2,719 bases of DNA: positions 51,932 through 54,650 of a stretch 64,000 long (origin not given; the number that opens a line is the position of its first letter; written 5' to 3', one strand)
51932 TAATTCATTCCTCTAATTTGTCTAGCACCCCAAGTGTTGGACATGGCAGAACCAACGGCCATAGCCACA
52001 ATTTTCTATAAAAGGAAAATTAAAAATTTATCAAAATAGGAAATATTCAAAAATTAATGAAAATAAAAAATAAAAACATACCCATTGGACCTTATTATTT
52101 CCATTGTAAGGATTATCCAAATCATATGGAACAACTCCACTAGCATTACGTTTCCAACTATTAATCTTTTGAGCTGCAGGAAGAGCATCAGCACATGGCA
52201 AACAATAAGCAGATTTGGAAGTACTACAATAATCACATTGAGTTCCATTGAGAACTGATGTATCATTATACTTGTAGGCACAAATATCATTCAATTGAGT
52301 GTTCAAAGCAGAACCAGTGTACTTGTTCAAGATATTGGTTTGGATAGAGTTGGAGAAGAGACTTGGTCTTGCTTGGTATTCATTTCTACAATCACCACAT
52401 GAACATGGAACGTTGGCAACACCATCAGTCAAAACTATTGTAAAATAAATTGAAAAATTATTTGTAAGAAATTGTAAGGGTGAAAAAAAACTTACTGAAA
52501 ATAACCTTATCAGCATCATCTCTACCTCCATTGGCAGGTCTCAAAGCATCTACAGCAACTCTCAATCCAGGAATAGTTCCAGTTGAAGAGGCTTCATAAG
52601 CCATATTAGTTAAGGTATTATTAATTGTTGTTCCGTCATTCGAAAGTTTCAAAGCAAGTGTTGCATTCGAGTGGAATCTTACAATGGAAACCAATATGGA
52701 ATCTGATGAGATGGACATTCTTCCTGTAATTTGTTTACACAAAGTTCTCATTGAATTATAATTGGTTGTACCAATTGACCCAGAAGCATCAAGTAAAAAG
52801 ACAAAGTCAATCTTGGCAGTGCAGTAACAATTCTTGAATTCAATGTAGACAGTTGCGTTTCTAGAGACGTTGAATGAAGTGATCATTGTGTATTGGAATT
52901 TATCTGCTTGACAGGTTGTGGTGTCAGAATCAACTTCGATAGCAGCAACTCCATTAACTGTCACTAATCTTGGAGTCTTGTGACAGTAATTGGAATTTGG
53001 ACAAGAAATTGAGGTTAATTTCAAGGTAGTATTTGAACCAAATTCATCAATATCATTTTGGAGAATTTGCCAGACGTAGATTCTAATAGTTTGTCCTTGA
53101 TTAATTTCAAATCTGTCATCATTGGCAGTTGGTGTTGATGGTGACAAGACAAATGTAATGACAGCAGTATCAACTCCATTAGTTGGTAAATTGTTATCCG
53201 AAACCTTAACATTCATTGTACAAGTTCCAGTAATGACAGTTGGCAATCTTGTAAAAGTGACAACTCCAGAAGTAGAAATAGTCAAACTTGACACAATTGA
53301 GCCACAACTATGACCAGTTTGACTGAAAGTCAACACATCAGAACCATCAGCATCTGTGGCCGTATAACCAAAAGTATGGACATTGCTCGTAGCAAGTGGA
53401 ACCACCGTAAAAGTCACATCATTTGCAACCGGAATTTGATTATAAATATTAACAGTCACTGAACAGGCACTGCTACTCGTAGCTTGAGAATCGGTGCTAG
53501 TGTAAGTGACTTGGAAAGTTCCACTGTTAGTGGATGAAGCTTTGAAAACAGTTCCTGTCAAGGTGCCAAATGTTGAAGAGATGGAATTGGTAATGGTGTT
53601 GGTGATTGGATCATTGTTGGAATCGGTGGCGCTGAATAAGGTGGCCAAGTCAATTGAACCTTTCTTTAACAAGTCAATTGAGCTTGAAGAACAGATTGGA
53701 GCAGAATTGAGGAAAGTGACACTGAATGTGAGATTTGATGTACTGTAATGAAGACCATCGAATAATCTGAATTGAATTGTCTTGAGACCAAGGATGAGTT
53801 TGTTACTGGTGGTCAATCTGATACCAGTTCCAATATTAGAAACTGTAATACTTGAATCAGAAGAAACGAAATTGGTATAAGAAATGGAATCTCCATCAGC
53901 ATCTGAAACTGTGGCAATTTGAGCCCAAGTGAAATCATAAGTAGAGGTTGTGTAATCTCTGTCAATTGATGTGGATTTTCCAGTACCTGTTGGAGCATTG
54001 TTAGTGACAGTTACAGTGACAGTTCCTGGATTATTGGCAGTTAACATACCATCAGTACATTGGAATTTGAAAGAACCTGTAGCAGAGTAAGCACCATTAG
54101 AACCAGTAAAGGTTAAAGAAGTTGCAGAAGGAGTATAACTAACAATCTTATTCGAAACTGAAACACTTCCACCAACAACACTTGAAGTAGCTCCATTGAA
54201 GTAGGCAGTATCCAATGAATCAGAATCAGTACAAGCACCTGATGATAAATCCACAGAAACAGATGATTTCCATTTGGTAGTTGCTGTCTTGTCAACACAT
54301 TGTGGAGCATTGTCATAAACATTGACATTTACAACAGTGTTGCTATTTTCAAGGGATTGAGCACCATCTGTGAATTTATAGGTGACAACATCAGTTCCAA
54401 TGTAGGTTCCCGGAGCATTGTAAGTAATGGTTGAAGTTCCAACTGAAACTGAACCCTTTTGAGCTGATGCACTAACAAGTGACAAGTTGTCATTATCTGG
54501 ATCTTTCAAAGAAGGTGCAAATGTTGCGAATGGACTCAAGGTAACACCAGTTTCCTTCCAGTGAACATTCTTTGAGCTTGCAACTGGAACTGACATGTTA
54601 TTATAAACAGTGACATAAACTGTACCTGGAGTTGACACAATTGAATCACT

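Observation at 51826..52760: VWA domain interrupted by an about 110-aa cysteine-rich insert and split over three exons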

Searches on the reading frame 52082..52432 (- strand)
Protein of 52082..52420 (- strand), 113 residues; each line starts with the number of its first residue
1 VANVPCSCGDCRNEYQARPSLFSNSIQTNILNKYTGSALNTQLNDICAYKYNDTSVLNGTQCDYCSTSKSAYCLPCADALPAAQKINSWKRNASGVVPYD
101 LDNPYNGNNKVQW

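Call 7: search_protein_families(library=pfam, proteins=[window:52082-52420:-], max_evalue=1)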
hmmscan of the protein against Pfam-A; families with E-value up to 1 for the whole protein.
seq(113 aa): 0 families

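Call 29: search_protein_representatives(alignment_id=A1)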
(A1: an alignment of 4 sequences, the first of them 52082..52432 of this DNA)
Query: 4 sequences, 177 profile positions. Proteins with E-value up to 0.001 (for the whole library): 44; up to 1e-10: 15; up to 1e-30: 7. The best 44 are listed.
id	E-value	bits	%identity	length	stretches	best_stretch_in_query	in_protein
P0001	1.7e-98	343.9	-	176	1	2-176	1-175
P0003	5.0e-87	306.6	-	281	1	1-176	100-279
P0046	1.8e-80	285.2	-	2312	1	1-176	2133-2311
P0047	1.3e-76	272.7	-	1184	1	1-177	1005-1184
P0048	7.5e-61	221.3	-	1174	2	1-173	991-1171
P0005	7.8e-41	156.1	-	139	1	36-174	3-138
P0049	4.3e-32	127.6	-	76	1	102-177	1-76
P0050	9.9e-28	113.4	-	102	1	37-132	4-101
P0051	1.8e-19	86.5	-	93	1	72-125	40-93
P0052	3.2e-17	79.2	-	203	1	1-169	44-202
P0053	8.7e-16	74.5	-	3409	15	2-80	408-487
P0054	9.5e-15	71.2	-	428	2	56-172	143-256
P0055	1.2e-14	70.9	-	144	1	60-170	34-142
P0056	4.4e-14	69.0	-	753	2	56-175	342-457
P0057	4.6e-13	65.7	-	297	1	1-170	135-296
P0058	1.9e-10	57.2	-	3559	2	61-175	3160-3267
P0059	5.7e-09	52.3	-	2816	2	56-173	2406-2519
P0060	4.3e-08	49.5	-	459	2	57-175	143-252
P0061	4.7e-08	49.4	-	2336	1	1-170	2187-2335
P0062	9.9e-08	48.3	-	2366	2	56-175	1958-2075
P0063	1.0e-07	48.2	-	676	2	58-169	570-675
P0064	1.1e-07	48.1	-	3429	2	64-171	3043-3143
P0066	2.3e-07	47.1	-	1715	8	2-80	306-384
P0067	4.4e-07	46.2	-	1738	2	65-174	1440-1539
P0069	2.6e-06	43.7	-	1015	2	58-169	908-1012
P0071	4.9e-06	42.8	-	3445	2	65-174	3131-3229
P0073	8.6e-05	38.7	-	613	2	61-169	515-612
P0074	9.2e-05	38.6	-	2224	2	61-169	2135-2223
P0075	1.3e-04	38.1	-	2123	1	1-170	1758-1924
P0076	1.8e-04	37.6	-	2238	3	118-168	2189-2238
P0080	4.1e-04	36.5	-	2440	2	64-173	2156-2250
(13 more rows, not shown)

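Call 31: list_cluster_members(proteins=[P0046, P0047, P0048, P0054, P0056, P0057, P0058, P0059, P0061, P0062])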
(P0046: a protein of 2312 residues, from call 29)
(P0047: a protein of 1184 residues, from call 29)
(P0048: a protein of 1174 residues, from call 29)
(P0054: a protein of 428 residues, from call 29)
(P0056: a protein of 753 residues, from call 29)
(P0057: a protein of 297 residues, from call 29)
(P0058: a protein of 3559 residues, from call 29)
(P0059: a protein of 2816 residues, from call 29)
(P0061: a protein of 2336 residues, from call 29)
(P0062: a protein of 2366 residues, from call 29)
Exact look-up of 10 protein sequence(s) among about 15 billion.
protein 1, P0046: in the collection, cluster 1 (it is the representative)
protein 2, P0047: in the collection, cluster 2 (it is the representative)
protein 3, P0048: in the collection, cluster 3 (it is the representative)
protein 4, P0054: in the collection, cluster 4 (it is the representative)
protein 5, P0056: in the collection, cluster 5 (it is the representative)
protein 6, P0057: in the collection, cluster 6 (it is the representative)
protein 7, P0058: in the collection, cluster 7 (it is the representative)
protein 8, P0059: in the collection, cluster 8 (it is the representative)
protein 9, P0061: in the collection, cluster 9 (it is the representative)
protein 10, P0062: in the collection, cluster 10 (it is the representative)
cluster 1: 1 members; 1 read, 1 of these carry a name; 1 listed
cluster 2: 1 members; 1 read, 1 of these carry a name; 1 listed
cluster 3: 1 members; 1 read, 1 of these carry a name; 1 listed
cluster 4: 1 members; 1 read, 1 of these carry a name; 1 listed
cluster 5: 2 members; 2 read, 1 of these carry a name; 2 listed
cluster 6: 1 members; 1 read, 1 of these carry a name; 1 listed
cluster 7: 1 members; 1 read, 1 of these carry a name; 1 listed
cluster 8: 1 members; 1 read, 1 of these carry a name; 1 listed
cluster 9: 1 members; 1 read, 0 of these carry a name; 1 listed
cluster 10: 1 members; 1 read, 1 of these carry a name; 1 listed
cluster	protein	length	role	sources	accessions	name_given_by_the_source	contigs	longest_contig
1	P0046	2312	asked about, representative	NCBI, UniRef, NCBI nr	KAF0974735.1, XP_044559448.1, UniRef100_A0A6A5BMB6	hypothetical protein FDP41_006209 [Naegleria fowleri] | VWFA domain-containing protein n=1 Tax=Naegleria fowleri TaxID=5763 RepID=A0A6A5BMB6_NAEFO | uncharacterized protein FDP41_006209 [Naegleria fowleri]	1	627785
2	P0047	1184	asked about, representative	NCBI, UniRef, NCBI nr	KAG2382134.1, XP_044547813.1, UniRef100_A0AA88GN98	hypothetical protein C9374_005926 [Naegleria lovaniensis] | VWFA domain-containing protein n=1 Tax=Naegleria lovaniensis TaxID=51637 ... | uncharacterized protein C9374_005926 [Naegleria lovaniensis]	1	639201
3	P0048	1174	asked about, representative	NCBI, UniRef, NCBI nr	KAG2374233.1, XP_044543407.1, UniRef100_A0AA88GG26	hypothetical protein C9374_011070 [Naegleria lovaniensis] | VWFA domain-containing protein n=1 Tax=Naegleria lovaniensis TaxID=51637 ... | uncharacterized protein C9374_011070 [Naegleria lovaniensis]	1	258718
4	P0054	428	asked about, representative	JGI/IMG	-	hypothetical protein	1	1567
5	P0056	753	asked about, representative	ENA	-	-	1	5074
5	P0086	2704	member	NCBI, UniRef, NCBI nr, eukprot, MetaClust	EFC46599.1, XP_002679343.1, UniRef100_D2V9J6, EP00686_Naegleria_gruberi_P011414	hypothetical protein NAEGRDRAFT_79080 [Naegleria gruberi] | Tandem-95 repeat protein n=1 Tax=Naegleria gruberi TaxID=5762 RepID=D2V9J6_NAEGR | uncharacterized protein NAEGRDRAFT_79080 [Naegleria gruberi]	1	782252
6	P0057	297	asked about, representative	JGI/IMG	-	hypothetical protein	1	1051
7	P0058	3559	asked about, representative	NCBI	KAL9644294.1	hypothetical protein ABK040_005755 [Willaertia magna]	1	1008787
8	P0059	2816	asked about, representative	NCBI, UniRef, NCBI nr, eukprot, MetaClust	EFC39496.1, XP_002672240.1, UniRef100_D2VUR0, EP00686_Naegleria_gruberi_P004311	predicted protein [Naegleria gruberi] | Predicted protein n=1 Tax=Naegleria gruberi TaxID=5762 RepID=D2VUR0_NAEGR | uncharacterized protein NAEGRDRAFT_72752 [Naegleria gruberi]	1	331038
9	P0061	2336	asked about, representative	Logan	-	-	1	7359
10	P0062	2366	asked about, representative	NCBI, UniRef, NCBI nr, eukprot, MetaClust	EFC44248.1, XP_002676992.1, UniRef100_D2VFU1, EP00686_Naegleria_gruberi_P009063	predicted protein [Naegleria gruberi] | Predicted protein n=1 Tax=Naegleria gruberi TaxID=5762 RepID=D2VFU1_NAEGR | uncharacterized protein NAEGRDRAFT_79811 [Naegleria gruberi]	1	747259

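Call 52: search_protein_families(library=pfam, alignment_id=A4, max_evalue=1)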
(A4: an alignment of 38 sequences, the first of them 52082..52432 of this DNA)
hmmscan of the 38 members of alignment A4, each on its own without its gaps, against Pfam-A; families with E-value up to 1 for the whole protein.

A. member 1, window:52082-52432:- (117 aa): 0 families

B. families by the number of members that match (of 38 scanned): 17 families
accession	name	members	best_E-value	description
PF25206.1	DUF7836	2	0.028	Domain of unknown function (DUF7836)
PF12511.13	DUF3716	1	0.0036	Protein of unknown function (DUF3716)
PF11895.13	Peroxidase_ext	1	0.03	Fungal peroxidase extension region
PF11577.13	NEMO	1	0.037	NF-kappa-B essential modulator NEMO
PF20403.5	DUF6693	1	0.05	Family of unknown function (DUF6693)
PF25112.1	zf-AtTam37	1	0.058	AtTam37 zinc finger region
PF04663.18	Phenol_monoox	1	0.076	Phenol hydroxylase conserved region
PF21294.4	Polysacc_lyase_14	1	0.091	Polysaccharide lyase 14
PF22170.1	AnkX_ins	1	0.12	Phosphocholine transferase AnkX insertion domain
PF19372.4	DUF5947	1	0.14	Family of unknown function (DUF5947)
PF02318.22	FYVE_2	1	0.16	FYVE-type zinc finger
PF03107.22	C1_2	1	0.4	C1 domain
PF16503.10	zn-ribbon_14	1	0.45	Zinc-ribbon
PF07282.18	Cas12f1-like_TNB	1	0.66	Cas12f1-like, TNB domain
PF12809.12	Metallothi_Euk2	1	0.76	Eukaryotic metallothionein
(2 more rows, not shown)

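Call 54: predict_structure(alignment_id=A4)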
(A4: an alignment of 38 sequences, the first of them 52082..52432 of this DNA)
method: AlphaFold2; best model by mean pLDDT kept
length: 117 residues; sequences in the alignment: 38
mean_pLDDT: 77.3   pTM: 0.62
mean pLDDT of the five models: 77.3, 76.8, 73.6, 72.4, 67.4
residues with pLDDT >= 90: 13; 70-90: 78; 50-70: 23; < 50: 3
segments of 3 or more residues with pLDDT < 50: 1-3
pLDDT, mean of each block of 10 residues (from residue 1): 56 86 74 90 91 82 79 60 73 85 79 73
secondary structure, 60 per line:
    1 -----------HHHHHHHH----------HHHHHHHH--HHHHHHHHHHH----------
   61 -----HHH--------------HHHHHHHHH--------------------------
elements in order: H12-19 H30-37 H40-50 H83-91

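Call 62: list_cluster_members(proteins=[P0060, P0063, P0064, P0067, P0069, P0071, P0074, P0075, P0076, P0080])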
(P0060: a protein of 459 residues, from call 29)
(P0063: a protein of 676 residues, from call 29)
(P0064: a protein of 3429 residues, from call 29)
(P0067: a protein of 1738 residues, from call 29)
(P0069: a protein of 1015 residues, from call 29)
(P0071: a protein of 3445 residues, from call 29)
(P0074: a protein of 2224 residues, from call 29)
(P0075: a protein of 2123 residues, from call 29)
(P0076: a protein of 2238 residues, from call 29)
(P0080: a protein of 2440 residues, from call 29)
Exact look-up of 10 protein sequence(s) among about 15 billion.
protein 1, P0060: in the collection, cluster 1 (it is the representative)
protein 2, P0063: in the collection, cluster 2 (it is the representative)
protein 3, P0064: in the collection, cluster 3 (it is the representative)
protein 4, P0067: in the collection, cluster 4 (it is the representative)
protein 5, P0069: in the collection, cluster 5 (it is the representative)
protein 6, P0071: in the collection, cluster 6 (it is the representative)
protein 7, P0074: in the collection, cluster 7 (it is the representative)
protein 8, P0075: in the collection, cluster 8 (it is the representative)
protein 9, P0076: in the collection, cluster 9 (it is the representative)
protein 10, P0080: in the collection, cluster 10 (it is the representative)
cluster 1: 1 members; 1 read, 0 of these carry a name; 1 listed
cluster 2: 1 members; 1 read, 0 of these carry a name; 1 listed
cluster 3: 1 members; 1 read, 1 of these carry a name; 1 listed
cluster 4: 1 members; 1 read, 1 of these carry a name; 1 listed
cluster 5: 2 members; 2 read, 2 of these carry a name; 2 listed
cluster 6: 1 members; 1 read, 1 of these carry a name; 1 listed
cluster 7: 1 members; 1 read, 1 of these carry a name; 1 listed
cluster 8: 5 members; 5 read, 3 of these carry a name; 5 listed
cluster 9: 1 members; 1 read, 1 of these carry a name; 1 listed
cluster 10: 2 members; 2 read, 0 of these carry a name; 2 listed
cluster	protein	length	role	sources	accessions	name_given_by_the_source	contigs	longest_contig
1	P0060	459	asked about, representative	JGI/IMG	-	-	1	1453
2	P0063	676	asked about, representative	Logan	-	-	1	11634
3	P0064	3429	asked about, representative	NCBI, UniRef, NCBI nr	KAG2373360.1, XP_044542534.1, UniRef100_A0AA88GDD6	hypothetical protein C9374_012226 [Naegleria lovaniensis] | Tandem-95 repeat protein n=1 Tax=Naegleria lovaniensis TaxID=51637 RepID=A0AA88GDD6_NAELO | uncharacterized protein C9374_012226 [Naegleria lovaniensis]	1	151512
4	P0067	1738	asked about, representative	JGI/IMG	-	hypothetical protein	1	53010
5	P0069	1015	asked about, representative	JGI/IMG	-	hypothetical protein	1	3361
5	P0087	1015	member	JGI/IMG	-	hypothetical protein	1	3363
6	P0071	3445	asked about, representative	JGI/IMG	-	hypothetical protein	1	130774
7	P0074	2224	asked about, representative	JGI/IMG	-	hypothetical protein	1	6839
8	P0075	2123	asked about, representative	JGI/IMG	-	hypothetical protein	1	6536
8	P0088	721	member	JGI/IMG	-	hypothetical protein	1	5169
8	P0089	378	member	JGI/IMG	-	hypothetical protein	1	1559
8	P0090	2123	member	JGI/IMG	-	-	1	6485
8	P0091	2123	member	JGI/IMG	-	-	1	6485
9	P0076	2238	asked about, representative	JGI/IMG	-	hypothetical protein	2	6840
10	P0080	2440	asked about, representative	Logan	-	-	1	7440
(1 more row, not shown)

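Call 63: fold_search(model_id=the predicted structure, library=pdb)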
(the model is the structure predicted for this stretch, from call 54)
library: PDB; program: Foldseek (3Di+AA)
matches with E <= 10: 1; with E <= 0.001: 0
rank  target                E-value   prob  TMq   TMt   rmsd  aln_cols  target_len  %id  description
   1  3h1p_A                9.7e+00  0.02  0.16  0.09   6.7        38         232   18  Mature Caspase-7 I213A with DEVD-CHO inhibitor bound to active site (released 2009-06-30)

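Call 79: search_protein_families(library=pfam, proteins=[P0046, P0086, P0073, P0071], max_evalue=0.001)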
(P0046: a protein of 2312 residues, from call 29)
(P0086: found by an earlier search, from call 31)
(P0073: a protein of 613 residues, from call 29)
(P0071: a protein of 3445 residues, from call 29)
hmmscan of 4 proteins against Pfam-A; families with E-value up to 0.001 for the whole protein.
P0046 (2312 aa): 5 families
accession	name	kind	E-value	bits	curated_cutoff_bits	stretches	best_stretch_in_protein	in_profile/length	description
PF17963.7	Big_9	-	4.3e-116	380.5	23.6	12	673-764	1-88/89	Bacterial Ig domain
PF17803.7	Cadherin_4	-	1e-83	276.3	25.1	10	666-724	4-63/71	Bacterial cadherin-like domain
PF17892.7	Cadherin_5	-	2.9e-42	142.9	26.5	6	184-254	33-97/98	Cadherin-like domain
PF00092.34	VWA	-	2.5e-15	57.6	23.8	1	2032-2141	1-117/174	von Willebrand factor type A domain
PF13519.12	VWA_2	-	2.3e-09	38.3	27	1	2034-2137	2-106/107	von Willebrand factor type A domain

P0086 (2704 aa): 6 families
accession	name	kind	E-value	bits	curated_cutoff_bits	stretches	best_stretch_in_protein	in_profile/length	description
PF17963.7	Big_9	-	7.1e-91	299.7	23.6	9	248-335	1-84/89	Bacterial Ig domain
PF17803.7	Cadherin_4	-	3.1e-65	217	25.1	8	239-305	2-69/71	Bacterial cadherin-like domain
PF17892.7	Cadherin_5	-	4.2e-39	132.8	26.5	3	183-246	33-97/98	Cadherin-like domain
PF00092.34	VWA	-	4.8e-24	85.9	23.8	1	2149-2264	1-117/174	von Willebrand factor type A domain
PF13519.12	VWA_2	-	1.4e-12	48.6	27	1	2150-2260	1-106/107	von Willebrand factor type A domain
PF16184.11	Cadherin_3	-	4.3e-07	30.3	25.5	0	365-443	23-97/106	Cadherin-like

P0073 (613 aa): 5 families
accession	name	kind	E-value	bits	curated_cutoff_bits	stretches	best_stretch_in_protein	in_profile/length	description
PF00092.34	VWA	-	1.2e-18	68.4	23.8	1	355-478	1-116/174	von Willebrand factor type A domain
PF17803.7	Cadherin_4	-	2.8e-14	53.8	25.1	2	126-201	1-71/71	Bacterial cadherin-like domain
PF17963.7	Big_9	-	1e-12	49.2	23.6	1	136-223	1-79/89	Bacterial Ig domain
PF13519.12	VWA_2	-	2.6e-07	31.7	27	1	357-475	2-106/107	von Willebrand factor type A domain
PF17892.7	Cadherin_5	-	5.8e-07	29.7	26.5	1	136-230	2-92/98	Cadherin-like domain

P0071 (3445 aa): 5 families
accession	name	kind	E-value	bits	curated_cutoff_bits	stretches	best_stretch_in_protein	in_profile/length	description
PF17963.7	Big_9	-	7.9e-214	693.8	23.6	18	641-729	1-88/89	Bacterial Ig domain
PF17892.7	Cadherin_5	-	5.8e-139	453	26.5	14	641-730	2-96/98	Cadherin-like domain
PF17803.7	Cadherin_4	-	1.4e-99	327.1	25.1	12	631-698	1-71/71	Bacterial cadherin-like domain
PF00092.34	VWA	-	3.5e-17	63.6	23.8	1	2980-3206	1-160/174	von Willebrand factor type A domain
PF13519.12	VWA_2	-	5.5e-10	40.3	27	1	2981-3097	1-107/107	von Willebrand factor type A domain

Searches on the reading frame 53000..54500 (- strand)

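Call 66: find_homologous_proteins(query=window:53000-54500:-, max_evalue=1e-20)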
Query window:53000-54500:-: 8000 candidates shared short words with the query, none scored E <= 1e-20.
